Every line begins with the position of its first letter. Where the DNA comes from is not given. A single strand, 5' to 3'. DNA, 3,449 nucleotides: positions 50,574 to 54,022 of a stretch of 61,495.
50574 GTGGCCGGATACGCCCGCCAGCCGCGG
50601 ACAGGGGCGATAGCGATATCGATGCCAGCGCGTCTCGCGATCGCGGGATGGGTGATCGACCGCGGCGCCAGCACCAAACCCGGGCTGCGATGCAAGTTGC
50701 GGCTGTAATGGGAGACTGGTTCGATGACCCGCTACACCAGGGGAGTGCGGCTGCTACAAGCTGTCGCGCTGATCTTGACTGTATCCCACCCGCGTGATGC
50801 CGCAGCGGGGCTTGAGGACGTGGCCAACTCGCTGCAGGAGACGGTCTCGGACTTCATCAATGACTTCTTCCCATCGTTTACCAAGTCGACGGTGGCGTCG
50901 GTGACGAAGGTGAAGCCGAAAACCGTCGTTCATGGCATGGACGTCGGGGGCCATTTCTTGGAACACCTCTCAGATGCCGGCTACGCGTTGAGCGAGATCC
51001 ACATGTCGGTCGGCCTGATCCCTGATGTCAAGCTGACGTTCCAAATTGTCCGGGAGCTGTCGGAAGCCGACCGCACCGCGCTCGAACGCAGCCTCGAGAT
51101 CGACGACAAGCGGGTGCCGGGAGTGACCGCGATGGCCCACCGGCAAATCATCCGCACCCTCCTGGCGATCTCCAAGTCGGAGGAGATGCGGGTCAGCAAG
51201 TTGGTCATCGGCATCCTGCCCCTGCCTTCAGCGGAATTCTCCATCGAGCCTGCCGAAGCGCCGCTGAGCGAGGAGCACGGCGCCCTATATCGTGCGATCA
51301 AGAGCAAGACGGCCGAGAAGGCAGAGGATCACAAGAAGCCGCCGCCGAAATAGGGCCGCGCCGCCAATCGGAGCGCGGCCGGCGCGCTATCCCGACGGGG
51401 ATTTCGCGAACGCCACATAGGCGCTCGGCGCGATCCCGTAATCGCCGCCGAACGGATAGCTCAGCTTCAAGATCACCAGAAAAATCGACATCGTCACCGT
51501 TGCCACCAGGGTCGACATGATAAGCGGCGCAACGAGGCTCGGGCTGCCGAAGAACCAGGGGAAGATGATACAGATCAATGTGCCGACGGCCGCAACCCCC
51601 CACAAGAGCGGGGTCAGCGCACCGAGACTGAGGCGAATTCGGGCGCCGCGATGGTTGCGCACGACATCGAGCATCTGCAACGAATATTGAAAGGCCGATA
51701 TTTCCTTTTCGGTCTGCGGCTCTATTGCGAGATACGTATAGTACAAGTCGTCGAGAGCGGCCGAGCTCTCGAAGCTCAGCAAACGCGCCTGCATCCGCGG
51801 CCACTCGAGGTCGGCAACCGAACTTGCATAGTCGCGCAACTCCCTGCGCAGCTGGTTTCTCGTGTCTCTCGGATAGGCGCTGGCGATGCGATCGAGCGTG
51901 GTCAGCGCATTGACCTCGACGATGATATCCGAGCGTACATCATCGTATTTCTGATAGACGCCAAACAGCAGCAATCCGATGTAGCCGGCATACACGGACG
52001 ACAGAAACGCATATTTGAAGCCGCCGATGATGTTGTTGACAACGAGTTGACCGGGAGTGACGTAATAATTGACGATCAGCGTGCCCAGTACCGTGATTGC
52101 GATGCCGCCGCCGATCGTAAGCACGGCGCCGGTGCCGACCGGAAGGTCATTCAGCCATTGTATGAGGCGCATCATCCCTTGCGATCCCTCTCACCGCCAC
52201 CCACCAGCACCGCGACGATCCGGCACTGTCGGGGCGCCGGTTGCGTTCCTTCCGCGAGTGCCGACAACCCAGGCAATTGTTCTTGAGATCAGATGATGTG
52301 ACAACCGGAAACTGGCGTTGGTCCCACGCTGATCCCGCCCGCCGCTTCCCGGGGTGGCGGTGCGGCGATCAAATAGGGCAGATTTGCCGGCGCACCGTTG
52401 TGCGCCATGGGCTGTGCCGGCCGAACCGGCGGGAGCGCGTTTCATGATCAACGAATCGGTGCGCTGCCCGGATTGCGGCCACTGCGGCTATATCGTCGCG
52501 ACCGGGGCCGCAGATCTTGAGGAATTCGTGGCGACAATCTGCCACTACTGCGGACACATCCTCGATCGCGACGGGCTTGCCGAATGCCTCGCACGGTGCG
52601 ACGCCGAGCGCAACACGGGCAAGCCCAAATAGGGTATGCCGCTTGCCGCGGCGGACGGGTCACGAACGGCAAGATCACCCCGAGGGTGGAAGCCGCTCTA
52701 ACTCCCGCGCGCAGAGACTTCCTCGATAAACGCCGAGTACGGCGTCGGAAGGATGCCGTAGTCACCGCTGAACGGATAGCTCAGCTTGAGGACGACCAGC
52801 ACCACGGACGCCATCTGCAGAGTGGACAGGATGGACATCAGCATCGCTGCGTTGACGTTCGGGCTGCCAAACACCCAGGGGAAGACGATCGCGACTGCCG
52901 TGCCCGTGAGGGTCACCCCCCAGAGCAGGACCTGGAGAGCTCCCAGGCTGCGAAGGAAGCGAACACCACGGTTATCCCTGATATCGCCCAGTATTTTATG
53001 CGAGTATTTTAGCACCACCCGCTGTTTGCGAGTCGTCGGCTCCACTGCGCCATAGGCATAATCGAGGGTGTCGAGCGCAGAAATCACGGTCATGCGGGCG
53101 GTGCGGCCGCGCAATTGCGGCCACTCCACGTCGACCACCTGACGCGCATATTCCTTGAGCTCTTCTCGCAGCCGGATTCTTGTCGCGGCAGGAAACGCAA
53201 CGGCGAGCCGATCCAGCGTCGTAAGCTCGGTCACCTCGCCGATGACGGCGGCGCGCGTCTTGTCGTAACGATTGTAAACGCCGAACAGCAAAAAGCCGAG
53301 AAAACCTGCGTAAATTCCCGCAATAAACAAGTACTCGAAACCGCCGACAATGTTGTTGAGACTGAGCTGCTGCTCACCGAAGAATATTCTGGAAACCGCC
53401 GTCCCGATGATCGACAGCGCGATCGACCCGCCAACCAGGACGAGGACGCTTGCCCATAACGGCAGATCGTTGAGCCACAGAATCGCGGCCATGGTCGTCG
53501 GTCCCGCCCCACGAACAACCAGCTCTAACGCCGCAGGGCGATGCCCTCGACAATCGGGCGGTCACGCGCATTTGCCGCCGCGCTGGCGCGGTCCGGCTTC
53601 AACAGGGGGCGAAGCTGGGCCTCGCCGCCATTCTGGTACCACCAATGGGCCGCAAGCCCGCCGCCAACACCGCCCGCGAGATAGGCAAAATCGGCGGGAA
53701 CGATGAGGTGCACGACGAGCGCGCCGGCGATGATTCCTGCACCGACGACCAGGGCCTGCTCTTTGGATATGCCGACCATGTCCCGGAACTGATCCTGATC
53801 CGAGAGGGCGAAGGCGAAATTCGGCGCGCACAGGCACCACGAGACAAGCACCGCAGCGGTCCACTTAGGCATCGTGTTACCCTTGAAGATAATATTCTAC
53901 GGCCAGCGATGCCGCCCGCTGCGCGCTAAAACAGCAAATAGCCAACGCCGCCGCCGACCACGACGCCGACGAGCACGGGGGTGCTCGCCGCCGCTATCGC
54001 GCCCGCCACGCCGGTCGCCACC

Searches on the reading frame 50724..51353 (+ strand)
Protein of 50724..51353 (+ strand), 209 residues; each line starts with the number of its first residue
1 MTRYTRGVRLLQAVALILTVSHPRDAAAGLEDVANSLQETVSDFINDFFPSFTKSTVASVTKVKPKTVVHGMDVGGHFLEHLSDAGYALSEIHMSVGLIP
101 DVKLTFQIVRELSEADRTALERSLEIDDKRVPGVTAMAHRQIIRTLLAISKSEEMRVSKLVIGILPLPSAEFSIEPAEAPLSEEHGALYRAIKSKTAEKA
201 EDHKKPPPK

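Call 18: search_protein_families(library=pfam, proteins=[window:50724-51353:+], max_evalue=0.01)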
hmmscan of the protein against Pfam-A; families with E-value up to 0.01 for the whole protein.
window:50724-51353:+ (209 aa): 0 families

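Call 76: search_protein_families(library=ncbifam, proteins=[window:50724-51353:+], max_evalue=0.01)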
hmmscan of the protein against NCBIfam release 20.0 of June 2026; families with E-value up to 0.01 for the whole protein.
window:50724-51353:+ (209 aa): 0 families

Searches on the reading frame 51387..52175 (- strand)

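Call 18: search_protein_families(library=pfam, proteins=[window:51387-52175:-], max_evalue=0.01)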
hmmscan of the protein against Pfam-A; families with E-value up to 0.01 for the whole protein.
window:51387-52175:- (262 aa): 1 family
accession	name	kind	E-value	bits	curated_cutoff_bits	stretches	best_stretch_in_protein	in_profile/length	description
PF14023.12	Bestrophin-like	-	9.5e-45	153.4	32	1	25-253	3-232/232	Bestrophin-like domain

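Call 76: search_protein_families(library=ncbifam, proteins=[window:51387-52175:-], max_evalue=0.01)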
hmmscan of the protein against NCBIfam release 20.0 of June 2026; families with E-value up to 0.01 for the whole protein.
window:51387-52175:- (262 aa): 0 families

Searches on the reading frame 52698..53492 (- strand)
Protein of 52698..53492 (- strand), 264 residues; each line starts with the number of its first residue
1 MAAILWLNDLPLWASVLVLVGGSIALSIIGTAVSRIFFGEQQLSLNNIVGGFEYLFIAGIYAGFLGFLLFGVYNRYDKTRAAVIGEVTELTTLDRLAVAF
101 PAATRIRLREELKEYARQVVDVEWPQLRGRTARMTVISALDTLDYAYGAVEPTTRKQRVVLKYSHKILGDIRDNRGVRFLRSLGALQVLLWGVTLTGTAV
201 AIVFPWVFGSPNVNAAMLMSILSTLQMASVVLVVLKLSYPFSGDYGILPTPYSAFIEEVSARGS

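Call 18: search_protein_families(library=pfam, proteins=[window:52698-53492:-], max_evalue=0.01)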
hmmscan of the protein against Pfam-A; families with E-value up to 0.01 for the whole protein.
window:52698-53492:- (264 aa): 1 family
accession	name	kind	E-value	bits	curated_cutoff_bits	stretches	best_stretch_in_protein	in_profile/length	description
PF14023.12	Bestrophin-like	-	9.8e-44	150.1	32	1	23-252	3-232/232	Bestrophin-like domain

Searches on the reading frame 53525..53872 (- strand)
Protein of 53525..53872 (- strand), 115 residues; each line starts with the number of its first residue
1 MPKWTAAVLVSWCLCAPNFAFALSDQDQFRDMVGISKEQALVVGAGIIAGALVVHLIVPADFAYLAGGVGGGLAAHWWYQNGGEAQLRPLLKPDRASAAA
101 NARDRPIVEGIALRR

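Call 18: search_protein_families(library=pfam, proteins=[window:53525-53872:-], max_evalue=0.01)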
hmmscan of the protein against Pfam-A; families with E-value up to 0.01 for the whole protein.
window:53525-53872:- (115 aa): 1 family
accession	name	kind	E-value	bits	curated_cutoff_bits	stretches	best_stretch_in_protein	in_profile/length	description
PF20721.2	C19orf12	-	0.00025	21.3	30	1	19-79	25-80/163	C19orf12-like protein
